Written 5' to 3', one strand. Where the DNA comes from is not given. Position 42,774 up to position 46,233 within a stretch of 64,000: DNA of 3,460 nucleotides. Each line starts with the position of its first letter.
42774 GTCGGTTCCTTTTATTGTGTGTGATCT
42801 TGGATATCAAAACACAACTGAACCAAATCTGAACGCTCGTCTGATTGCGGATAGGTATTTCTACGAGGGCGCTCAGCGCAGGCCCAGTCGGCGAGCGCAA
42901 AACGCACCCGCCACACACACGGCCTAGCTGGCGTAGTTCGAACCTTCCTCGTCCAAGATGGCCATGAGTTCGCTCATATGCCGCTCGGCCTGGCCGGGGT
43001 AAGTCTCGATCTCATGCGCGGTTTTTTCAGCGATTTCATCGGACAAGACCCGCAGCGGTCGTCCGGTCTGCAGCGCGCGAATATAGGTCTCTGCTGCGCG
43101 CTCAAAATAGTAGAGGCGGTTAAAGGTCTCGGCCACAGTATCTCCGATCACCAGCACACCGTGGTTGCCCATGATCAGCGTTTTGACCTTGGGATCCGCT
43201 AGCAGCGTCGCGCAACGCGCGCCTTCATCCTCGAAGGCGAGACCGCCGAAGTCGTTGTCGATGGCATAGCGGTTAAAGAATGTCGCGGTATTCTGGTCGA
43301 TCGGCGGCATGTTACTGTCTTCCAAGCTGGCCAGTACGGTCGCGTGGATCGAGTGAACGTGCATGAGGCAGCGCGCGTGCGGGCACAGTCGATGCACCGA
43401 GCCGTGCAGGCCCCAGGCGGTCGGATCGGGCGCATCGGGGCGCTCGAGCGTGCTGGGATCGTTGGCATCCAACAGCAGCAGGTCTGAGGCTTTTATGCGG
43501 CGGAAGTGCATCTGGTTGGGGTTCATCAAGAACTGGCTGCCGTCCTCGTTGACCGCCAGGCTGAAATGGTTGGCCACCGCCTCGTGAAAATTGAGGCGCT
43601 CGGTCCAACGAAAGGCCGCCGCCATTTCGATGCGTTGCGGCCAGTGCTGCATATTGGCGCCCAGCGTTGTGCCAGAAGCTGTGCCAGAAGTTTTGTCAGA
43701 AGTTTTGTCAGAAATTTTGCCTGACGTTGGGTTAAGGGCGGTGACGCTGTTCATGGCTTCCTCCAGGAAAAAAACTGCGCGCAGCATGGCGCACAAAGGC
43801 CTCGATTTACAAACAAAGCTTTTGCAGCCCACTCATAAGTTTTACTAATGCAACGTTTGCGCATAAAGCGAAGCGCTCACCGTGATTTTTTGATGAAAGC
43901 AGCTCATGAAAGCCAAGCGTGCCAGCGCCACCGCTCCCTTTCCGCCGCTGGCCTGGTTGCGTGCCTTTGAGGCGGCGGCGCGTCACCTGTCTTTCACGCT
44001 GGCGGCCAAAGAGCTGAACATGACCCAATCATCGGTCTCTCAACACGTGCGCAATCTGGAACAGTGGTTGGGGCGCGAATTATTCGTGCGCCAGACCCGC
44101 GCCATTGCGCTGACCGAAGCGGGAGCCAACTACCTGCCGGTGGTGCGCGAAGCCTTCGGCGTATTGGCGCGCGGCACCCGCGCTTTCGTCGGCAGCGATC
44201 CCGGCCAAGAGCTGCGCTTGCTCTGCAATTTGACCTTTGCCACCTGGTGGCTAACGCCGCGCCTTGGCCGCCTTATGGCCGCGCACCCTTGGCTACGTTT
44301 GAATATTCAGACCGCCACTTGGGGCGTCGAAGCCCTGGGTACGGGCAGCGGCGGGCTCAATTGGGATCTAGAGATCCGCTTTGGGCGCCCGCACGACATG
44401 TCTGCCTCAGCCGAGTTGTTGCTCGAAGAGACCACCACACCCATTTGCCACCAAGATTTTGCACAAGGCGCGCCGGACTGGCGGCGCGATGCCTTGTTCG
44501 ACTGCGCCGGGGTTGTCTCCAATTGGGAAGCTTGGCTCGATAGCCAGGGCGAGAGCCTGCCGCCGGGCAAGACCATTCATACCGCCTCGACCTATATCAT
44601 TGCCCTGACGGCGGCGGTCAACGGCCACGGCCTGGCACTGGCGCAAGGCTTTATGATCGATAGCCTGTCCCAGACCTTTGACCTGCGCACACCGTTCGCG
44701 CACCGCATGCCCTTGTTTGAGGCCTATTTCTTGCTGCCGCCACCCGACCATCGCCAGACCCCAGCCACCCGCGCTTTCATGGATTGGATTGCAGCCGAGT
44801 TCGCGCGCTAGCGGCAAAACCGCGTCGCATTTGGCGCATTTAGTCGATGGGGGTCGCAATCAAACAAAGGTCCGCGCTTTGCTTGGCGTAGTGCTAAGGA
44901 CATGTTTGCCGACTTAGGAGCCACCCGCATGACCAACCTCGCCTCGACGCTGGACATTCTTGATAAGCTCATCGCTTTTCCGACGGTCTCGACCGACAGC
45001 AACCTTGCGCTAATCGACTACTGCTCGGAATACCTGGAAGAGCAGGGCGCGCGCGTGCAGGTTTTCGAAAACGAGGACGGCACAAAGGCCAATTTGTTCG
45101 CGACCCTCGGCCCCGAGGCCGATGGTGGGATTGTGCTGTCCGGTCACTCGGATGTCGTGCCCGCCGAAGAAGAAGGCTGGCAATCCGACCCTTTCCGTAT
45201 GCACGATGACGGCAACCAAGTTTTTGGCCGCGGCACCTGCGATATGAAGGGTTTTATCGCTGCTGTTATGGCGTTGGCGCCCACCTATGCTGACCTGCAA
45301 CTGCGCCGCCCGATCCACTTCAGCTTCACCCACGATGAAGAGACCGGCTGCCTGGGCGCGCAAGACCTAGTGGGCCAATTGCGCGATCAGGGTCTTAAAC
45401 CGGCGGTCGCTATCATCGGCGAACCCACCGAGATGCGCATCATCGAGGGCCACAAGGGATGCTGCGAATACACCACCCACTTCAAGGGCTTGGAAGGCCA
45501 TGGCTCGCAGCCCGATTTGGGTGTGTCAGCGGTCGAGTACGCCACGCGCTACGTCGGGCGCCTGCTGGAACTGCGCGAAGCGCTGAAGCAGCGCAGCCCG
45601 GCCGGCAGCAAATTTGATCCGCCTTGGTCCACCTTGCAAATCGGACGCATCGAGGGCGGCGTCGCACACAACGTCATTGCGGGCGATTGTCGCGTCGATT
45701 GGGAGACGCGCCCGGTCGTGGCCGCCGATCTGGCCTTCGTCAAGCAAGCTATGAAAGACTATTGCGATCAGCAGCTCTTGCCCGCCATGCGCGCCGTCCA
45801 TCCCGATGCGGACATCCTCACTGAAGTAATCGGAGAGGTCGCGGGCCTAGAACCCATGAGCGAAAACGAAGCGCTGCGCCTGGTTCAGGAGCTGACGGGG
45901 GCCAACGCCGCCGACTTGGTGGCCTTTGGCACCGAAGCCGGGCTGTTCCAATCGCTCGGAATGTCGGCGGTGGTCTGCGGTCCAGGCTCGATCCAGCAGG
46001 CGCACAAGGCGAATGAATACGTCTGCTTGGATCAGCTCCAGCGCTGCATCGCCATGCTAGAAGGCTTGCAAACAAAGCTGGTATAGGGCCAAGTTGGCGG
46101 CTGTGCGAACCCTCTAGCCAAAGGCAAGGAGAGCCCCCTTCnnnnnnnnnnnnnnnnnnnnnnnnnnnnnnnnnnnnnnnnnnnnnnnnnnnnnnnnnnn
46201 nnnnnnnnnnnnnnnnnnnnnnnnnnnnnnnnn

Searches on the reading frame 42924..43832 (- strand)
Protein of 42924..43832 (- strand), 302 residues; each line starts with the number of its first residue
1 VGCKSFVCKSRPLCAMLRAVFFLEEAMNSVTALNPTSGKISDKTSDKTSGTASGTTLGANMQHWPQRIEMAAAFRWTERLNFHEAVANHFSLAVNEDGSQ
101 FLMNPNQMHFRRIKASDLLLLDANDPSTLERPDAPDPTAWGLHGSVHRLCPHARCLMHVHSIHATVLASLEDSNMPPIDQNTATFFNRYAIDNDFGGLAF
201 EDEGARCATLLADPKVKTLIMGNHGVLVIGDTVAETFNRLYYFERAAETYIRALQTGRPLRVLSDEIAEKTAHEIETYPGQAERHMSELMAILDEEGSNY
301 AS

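Call 6: search_protein_families(library=pfam, proteins=[window:42924-43832:-], max_evalue=0.001)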
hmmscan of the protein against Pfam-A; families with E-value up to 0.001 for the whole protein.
window:42924-43832:- (302 aa): 1 family
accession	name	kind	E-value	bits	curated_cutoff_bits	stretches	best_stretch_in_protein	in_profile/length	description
PF00596.27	Aldolase_II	-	6.9e-38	130.8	22.2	1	69-251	2-183/183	Class II Aldolase and Adducin N-terminal domain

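Call 9: search_protein_families(library=ncbifam, proteins=[window:42924-43832:-], max_evalue=0.00001)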
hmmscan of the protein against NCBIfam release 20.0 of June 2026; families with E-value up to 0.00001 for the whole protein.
window:42924-43832:- (302 aa): 14 families
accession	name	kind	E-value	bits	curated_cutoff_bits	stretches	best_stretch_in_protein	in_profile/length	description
NF005689.0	PRK07490.1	equivalog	1.2e-122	407.9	260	1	58-301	6-247/248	hypothetical protein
NF005068.0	PRK06486.1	equivalog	1.7e-55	188.2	269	1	60-301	21-261/262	aldolase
NF005451.0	PRK07044.1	subfamily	4.9e-43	147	207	1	59-301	15-255/256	aldolase II superfamily protein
NF004855.0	PRK06208.1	subfamily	1.7e-34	119.4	255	1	66-282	43-255/274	class II aldolase/adducin family protein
NF005186.0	PRK06661.1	equivalog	6e-17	62.1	339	1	68-278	8-215/235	hypothetical protein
NF005484.0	PRK07090.1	equivalog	1.2e-15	57.5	261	1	61-274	26-232/260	aldolase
NF005123.0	PRK06557.1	subfamily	1.4e-12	47.8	251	1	97-274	42-216/223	L-ribulose-5-phosphate 4-epimerase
NF005302.0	PRK06833.1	equivalog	7.5e-12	45.2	264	1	101-279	40-211/214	L-fuculose-phosphate aldolase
TIGR03328.1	salvage_mtnB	equivalog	6e-11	42.2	137.05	1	72-174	3-102/194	methylthioribulose 1-phosphate dehydratase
NF053831.1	RU1PAldHalo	equivalog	2.6e-10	40.1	300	1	97-278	31-206/208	ribulose-1-phosphate aldolase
NF006672.0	PRK09220.1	equivalog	5e-09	35.8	226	1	67-174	12-115/209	methylthioribulose 1-phosphate dehydratase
NF005984.0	PRK08087.1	subfamily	5e-08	33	264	1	101-279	38-210/215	L-fuculose-phosphate aldolase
NF006413.0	PRK08660.1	equivalog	1.6e-06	28.1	203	0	139-247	69-171/184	aldolase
TIGR01086.1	fucA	equivalog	3.9e-06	26.8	400.25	1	100-278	36-208/214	L-fuculose-phosphate aldolase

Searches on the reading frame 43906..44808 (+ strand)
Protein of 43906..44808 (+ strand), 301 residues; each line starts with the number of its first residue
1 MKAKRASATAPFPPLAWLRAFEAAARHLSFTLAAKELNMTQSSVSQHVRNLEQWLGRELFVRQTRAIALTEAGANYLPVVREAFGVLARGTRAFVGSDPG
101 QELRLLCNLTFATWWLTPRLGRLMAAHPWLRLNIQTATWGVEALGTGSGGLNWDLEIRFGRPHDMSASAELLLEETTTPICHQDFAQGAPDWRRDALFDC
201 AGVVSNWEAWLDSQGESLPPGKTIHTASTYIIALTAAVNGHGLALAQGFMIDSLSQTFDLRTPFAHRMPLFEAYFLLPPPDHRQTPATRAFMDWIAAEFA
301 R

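Call 6: search_protein_families(library=pfam, proteins=[window:43906-44808:+], max_evalue=0.001)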
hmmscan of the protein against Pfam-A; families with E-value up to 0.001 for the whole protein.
window:43906-44808:+ (301 aa): 2 families
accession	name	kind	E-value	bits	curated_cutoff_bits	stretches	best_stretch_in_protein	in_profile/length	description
PF00126.33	HTH_1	-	5.5e-23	81.1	26.6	1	15-73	1-59/60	Bacterial regulatory helix-turn-helix protein, lysR family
PF03466.25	LysR_substrate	-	6.3e-19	68.6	28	1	99-299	4-208/209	LysR substrate binding domain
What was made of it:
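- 43906..44811 (+): LysR-family (GcvA-like) regulator gene, first gene of the co-directional trio LysR, M20, rdhA. Pfam HTH_1 and LysR_substrate (call 6).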

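Call 9: search_protein_families(library=ncbifam, proteins=[window:43906-44808:+], max_evalue=0.00001)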
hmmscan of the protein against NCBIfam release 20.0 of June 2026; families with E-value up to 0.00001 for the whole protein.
window:43906-44808:+ (301 aa): 39 families (the best 25 are shown)
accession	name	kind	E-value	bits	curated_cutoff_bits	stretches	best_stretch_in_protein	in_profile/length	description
NF008352.0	PRK11139.1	subfamily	1.7e-56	191.6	288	1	12-300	5-293/305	transcriptional regulator GcvA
TIGR03418.1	chol_sulf_TF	equivalog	2.5e-44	151.5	324.8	1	14-298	2-291/291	choline sulfate utilization transcriptional regulator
NF041130.1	PenR_Burk_TF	exception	2e-37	128.9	625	1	11-300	6-290/292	beta-lactamase transcriptional regulator PenR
NF007491.0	PRK10086.1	equivalog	1.9e-36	125.5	316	1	15-298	19-308/313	DNA-binding transcriptional regulator DsdC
TIGR02036.1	dsdC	equivalog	2.8e-26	92.2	352.4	1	15-297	10-299/302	DNA-binding transcriptional regulator DsdC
NF008416.0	PRK11242.1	equivalog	7.6e-21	74.7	277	1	18-180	6-168/300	transcriptional regulator CynR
TIGR03339.1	phn_lysR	subfamily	3.1e-17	62.8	341.1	1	18-135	2-118/279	aminoethylphosphonate catabolism associated LysR family transcriptional regulator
NF040786.1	LysR_Sec_metab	equivalog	3.7e-14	52.4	250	1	18-77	6-65/298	selenium metabolism-associated LysR family transcriptional regulator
NF047711.1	PutUtilRegPtrR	equivalog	3.8e-14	52.5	400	1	15-257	3-245/283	putrescine utilization regulator PtrR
NF002964.0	PRK03635.1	subfamily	7.4e-14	51.5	197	1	16-135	6-126/297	ArgP/LysG family DNA-binding transcriptional regulator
NF040888.1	trans_reg_YafC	equivalog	1.2e-13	50.6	470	1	19-265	9-258/293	DNA-binding transcriptional regulator YafC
NF007439.0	PRK09986.1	equivalog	1.8e-13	50.5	290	1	15-75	9-69/296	LysR family transcriptional regulator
TIGR03298.1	argP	subfamily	6e-13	48.5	273.55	1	17-127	5-116/292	ArgP/LysG family DNA-binding transcriptional regulator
NF008722.0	PRK11716.1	equivalog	1.5e-12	47.2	246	1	18-137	6-127/293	HTH-type transcriptional activator IlvY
NF045990.1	TransRegCbbRRhodb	equivalog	2.2e-12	46.6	450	1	17-130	10-126/304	LysR family regulator CbbR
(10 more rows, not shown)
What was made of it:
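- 43906..44811 (+): PRK11139 GcvA scores 192 bits, below its cutoff (call 9).
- Checked: A LysR gene lies upstream at 43906-44811 (+) (calls 6, 9).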

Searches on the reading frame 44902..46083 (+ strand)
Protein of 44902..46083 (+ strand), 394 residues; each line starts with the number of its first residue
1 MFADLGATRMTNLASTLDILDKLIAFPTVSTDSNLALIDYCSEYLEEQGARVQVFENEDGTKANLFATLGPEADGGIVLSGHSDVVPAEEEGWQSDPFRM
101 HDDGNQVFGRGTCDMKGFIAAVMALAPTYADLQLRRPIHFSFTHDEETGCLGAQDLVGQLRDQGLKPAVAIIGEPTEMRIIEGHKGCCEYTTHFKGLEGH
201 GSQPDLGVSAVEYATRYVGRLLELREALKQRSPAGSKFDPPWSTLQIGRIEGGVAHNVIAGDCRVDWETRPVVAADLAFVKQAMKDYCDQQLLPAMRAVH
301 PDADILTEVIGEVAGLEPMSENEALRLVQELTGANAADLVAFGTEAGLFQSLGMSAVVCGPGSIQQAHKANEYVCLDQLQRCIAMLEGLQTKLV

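Call 6: search_protein_families(library=pfam, proteins=[window:44902-46083:+], max_evalue=0.001)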
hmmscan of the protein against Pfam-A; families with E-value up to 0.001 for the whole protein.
window:44902-46083:+ (394 aa): 3 families
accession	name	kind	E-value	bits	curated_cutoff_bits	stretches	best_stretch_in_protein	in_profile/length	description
PF01546.33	Peptidase_M20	-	1.3e-31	110.6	24.6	1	79-389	2-203/206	Peptidase family M20/M25/M40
PF07687.19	M20_dimer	-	4.1e-17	62.5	21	1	183-293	2-104/107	Peptidase dimerisation domain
PF04389.22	Peptidase_M28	-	2.3e-07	31.2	21.3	1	64-161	1-79/193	Peptidase family M28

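Call 9: search_protein_families(library=ncbifam, proteins=[window:44902-46083:+], max_evalue=0.00001)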
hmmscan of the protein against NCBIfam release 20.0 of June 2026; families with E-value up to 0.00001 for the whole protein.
window:44902-46083:+ (394 aa): 49 families (the best 25 are shown)
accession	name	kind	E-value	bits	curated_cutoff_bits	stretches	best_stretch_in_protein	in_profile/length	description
NF005710.0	PRK07522.1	subfamily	5.5e-140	466.9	412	1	11-392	5-387/391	acetylornithine deacetylase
TIGR01892.1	AcOrn-deacetyl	equivalog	6.7e-117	390.6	297.7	1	18-388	1-363/365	acetylornithine deacetylase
NF003474.0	PRK05111.1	equivalog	6e-81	272.3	460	1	11-389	3-376/383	acetylornithine deacetylase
TIGR01910.1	DapE-ArgE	subfamily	4.3e-53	180.9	217.6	1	18-381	2-369/373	ArgE/DapE family deacylase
NF006439.0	PRK08737.1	equivalog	4.4e-46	157.6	345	1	12-384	4-355/364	acetylornithine deacetylase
NF006400.0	PRK08651.1-3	equivalog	3.7e-41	141.3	374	1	15-389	11-402/410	succinyl-diaminopimelate desuccinylase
NF006399.0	PRK08651.1-2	equivalog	3.8e-41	141.4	381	1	19-232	9-224/405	succinyl-diaminopimelate desuccinylase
NF006365.0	PRK08588.1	subfamily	7.4e-41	140.7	289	1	14-390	7-377/383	succinyl-diaminopimelate desuccinylase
NF009557.0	PRK13009.1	equivalog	1.1e-36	126.8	284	1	15-388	4-369/377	succinyl-diaminopimelate desuccinylase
TIGR01900.1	dapE-gram_pos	equivalog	1.7e-35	122.5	304.2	1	18-387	7-347/351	succinyl-diaminopimelate desuccinylase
TIGR01246.1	dapE_proteo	equivalog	3e-34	118.6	361.8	1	18-390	3-367/370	succinyl-diaminopimelate desuccinylase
NF005373.0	PRK06915.1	equivalog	2.4e-32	112.4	428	1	64-385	82-409/422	peptidase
NF009555.0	PRK13004.1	equivalog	1.8e-30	106.1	321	1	14-236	15-232/399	YgeY family selenium metabolism-linked hydrolase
NF006402.0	PRK08651.1-5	equivalog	3e-26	92.3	369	1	28-388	15-362/369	succinyl-diaminopimelate desuccinylase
NF006404.0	PRK08652.1-2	equivalog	2.7e-25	89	348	1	17-383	4-318/332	acetylornithine deacetylase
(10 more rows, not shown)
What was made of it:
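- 44929..46086 (+): M20 ArgE-like deacylase gene, 385 aa with the start revised from 44902. It is co-directional with rdhA and ends 55 bp upstream of it. PRK07522 scores 467 bits and TIGR01892 scores 391 bits, both above cutoff (call 9).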

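Call 35: find_homologous_proteins(query=window:44902-46083:+, max_evalue=1e-30)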
Query window:44902-46083:+ (394 aa): 7995 proteins with E <= 1e-30 among 8000 candidates; the best 120 are listed.
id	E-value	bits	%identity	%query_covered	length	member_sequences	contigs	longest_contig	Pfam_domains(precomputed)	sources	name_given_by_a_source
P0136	3.6e-259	877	100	98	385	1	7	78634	PF01546.34,PF04389.23,PF07687.20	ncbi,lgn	-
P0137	4.4e-231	785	88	98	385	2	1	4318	PF01546.34,PF04389.23,PF07687.20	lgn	-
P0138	4.9e-221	752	85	98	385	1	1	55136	PF01546.34,PF04389.23,PF07687.20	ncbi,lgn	-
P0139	1.2e-217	740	84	98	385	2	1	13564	PF01546.34,PF04389.23,PF07687.20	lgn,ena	-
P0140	4.2e-178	610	70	98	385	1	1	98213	PF01546.34,PF04389.23,PF07687.20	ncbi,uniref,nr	ncbi:acetylornithine deacetylase [Pseudodonghicola flavimaris]|uniref:Acetylornithine deacetylase n=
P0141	1.7e-176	605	70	97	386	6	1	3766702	PF01546.34,PF04389.23,PF07687.20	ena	-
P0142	2.7e-176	604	69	97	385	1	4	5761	PF01546.34,PF04389.23,PF07687.20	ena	-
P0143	9.6e-175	599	70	95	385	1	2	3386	PF01546.34,PF04389.23,PF07687.20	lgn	-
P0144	1.2e-174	599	69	98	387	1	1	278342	PF01546.34,PF04389.23,PF07687.20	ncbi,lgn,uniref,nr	ncbi:acetylornithine deacetylase [Lutimaribacter saemankumensis]|uniref:Acetylornithine deacetylase 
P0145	1.7e-174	598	68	97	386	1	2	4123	PF01546.34,PF04389.23,PF07687.20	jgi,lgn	jgi:acetylornithine deacetylase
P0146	5.5e-174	597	69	98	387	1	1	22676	PF01546.34,PF04389.23,PF07687.20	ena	-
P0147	7.4e-174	596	69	98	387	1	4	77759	PF01546.34,PF04389.23,PF07687.20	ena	-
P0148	2.4e-173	595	70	97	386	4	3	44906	PF01546.34,PF07687.20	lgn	-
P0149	9.1e-173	593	67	98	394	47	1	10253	PF01546.34,PF04389.23,PF07687.20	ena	-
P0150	2.0e-172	592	68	96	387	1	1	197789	PF01546.34,PF04389.23,PF07687.20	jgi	-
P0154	4.7e-172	590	69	96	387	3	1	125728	PF01546.34,PF04389.23,PF07687.20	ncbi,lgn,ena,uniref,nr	ncbi:MAG: acetylornithine deacetylase [Nisaea sp.]|uniref:acetylornithine deacetylase n=1 Tax=Nisaea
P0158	1.8e-171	588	68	97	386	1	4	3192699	PF01546.34,PF07687.20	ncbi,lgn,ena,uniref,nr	ncbi:acetylornithine deacetylase [Brevirhabdus pacifica]|uniref:Acetylornithine deacetylase n=1 Tax=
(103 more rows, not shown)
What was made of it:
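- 44929..46086 (+): P0136, 385 aa, is 100% identical (call 35).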

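Call 54: search_solved_structures(query=window:44929-46083:+, max_evalue=1e-10)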
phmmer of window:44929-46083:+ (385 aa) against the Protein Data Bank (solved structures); distinct sequences matched with E-value up to 1e-10: 13.
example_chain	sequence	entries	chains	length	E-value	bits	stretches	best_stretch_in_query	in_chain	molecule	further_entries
7rsf_A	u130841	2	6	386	1.7e-50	175.2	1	8-365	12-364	Acetylornithine deacetylase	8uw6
2f7v_A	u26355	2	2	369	2.8e-32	115.3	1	4-376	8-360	aectylcitrulline deacetylase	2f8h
5vo3_A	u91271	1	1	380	5e-21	78.2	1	11-375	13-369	Succinyl-diaminopimelate desuccinylase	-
3ic1_A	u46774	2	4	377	5.1e-21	78.2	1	11-375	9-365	Succinyl-diaminopimelate desuccinylase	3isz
7uoi_A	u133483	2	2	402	1.1e-20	77.1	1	10-211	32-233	succinyl-diaminopimelate desuccinylase | Probable succinyl-diaminopimelate desuccinylase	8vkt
1vgy_A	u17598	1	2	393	1.8e-19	73.1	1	7-384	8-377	succinyl-diaminopimelate desuccinylase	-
4o23_A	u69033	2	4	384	2.1e-19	72.9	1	6-384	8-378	Succinyl-diaminopimelate desuccinylase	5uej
4ppz_A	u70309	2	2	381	2.1e-19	72.9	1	6-384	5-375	Succinyl-diaminopimelate desuccinylase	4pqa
7lgp_A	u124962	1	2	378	1.3e-15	60.4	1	10-261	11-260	Succinyl-diaminopimelate desuccinylase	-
3ct9_A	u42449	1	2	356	5e-15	58.5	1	4-255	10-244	Acetylornithine deacetylase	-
7t1q_A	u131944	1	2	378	1.4e-14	57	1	34-285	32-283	Succinyl-diaminopimelate desuccinylase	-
8f8o_A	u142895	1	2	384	1.5e-14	56.9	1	34-285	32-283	Succinyl-diaminopimelate desuccinylase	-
4h2k_A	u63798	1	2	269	1.4e-13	53.7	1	11-170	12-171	Succinyl-diaminopimelate desuccinylase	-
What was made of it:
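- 44929..46086 (+): PDB 7RSF acetylornithine deacetylase matches at E 1.7e-50 (call 54).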

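Call 56: find_encoding_contigs(protein=P0140, flank=5000, max_places=2)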
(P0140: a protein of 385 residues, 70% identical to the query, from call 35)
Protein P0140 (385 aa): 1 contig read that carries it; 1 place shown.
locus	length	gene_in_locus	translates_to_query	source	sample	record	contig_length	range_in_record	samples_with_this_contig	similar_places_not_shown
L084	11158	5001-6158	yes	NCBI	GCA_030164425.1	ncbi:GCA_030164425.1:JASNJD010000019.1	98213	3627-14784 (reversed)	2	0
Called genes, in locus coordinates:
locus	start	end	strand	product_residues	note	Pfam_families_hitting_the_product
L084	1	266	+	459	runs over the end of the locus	PF00939:Na_sulph_symp, PF03600:CitMHS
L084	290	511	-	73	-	-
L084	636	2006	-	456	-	PF00202:Aminotran_3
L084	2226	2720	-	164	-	PF13404:HTH_AsnC-type, PF13412:HTH_24, PF01037:AsnC_trans_reg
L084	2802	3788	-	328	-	PF02423:OCD_Mu_crystall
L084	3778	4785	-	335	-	PF00291:PALP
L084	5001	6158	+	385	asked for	PF04389:Peptidase_M28 (weak), PF01546:Peptidase_M20, PF07687:M20_dimer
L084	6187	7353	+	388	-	PF01546:Peptidase_M20, PF07687:M20_dimer (weak)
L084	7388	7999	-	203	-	PF02492:cobW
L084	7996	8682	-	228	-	PF01730:UreF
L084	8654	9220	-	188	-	PF02814:UreE_N, PF05194:UreE_C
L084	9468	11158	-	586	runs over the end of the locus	PF00449:Urease_alpha, PF01979:Amidohydro_1, PF07969:Amidohydro_3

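Call 57: find_encoding_contigs(protein=P0158, flank=5000, max_places=2)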
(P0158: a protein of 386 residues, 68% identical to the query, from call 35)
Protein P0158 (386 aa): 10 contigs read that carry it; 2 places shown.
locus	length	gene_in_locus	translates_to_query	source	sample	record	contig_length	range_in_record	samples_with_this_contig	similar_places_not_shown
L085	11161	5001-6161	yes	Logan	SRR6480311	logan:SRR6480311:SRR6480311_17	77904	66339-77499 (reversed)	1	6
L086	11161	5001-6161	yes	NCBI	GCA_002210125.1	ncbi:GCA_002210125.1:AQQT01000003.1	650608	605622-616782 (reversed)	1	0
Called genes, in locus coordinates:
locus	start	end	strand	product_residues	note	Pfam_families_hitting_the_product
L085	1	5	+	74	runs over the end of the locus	-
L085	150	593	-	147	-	PF00903:Glyoxalase, PF13669:Glyoxalase_4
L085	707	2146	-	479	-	PF00202:Aminotran_3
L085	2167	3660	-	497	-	PF00171:Aldedh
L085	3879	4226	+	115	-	PF07883:Cupin_2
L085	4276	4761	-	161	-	PF13404:HTH_AsnC-type, PF13412:HTH_24, PF01037:AsnC_trans_reg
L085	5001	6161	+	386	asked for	PF01546:Peptidase_M20, PF07687:M20_dimer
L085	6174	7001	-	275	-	PF03447:NAD_binding_3, PF01958:Asp_DH_C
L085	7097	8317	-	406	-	PF00465:Fe-ADH, PF13685:Fe-ADH_2 (faint), PF25137:ADH_Fe_C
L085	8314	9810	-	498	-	PF00370:FGGY_N, PF02782:FGGY_C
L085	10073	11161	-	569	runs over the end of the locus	PF01547:SBP_bac_1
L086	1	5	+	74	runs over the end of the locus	-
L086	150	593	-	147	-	PF00903:Glyoxalase, PF13669:Glyoxalase_4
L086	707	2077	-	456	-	PF00202:Aminotran_3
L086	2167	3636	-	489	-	PF00171:Aldedh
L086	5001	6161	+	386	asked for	PF01546:Peptidase_M20, PF07687:M20_dimer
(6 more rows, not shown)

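Call 58: find_encoding_contigs(protein=P0154, flank=5000, max_places=2)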
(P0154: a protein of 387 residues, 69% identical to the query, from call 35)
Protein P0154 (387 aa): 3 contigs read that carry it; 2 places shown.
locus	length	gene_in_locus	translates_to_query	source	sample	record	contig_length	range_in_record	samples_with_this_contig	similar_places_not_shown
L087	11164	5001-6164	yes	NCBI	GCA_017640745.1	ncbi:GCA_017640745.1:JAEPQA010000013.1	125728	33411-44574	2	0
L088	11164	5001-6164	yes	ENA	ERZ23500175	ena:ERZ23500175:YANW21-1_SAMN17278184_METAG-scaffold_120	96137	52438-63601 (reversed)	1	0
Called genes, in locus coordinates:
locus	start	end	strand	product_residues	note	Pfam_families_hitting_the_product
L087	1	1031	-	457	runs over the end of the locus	PF00202:Aminotran_3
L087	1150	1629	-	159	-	PF13404:HTH_AsnC-type, PF13412:HTH_24, PF08279:HTH_11 (faint), PF01037:AsnC_trans_reg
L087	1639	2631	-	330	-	PF02423:OCD_Mu_crystall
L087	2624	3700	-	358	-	PF00291:PALP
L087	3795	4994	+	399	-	PF01321:Creatinase_N, PF00557:Peptidase_M24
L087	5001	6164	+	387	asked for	PF04389:Peptidase_M28, PF01546:Peptidase_M20, PF07687:M20_dimer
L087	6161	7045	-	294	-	PF00126:HTH_1, PF03466:LysR_substrate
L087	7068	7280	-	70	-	PF11390:FdsD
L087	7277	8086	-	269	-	PF02634:FdhD-NarQ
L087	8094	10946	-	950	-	PF13510:Fer2_4, PF10588:NADH-G_4Fe-4S_3, PF00037:Fer4 (faint), PF12838:Fer4_7, PF22117:Fer4_Nqo3 (weak), PF04879:Molybdop_Fe4S4, PF00384:Molybdopterin, PF01568:Molydop_binding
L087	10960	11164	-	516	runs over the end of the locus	PF01512:Complex1_51K, PF10589:NADH_4Fe-4S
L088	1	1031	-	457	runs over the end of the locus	PF00202:Aminotran_3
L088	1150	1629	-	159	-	PF13404:HTH_AsnC-type, PF13412:HTH_24, PF08279:HTH_11 (faint), PF01037:AsnC_trans_reg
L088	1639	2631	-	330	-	PF02423:OCD_Mu_crystall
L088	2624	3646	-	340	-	PF00291:PALP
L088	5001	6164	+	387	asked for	PF04389:Peptidase_M28, PF01546:Peptidase_M20, PF07687:M20_dimer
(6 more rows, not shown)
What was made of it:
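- In three genomes sampled they sit with AsnC, ornithine-cyclodeaminase-like, PALP, M24 or aminotransferase genes (calls 35, 56-58).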
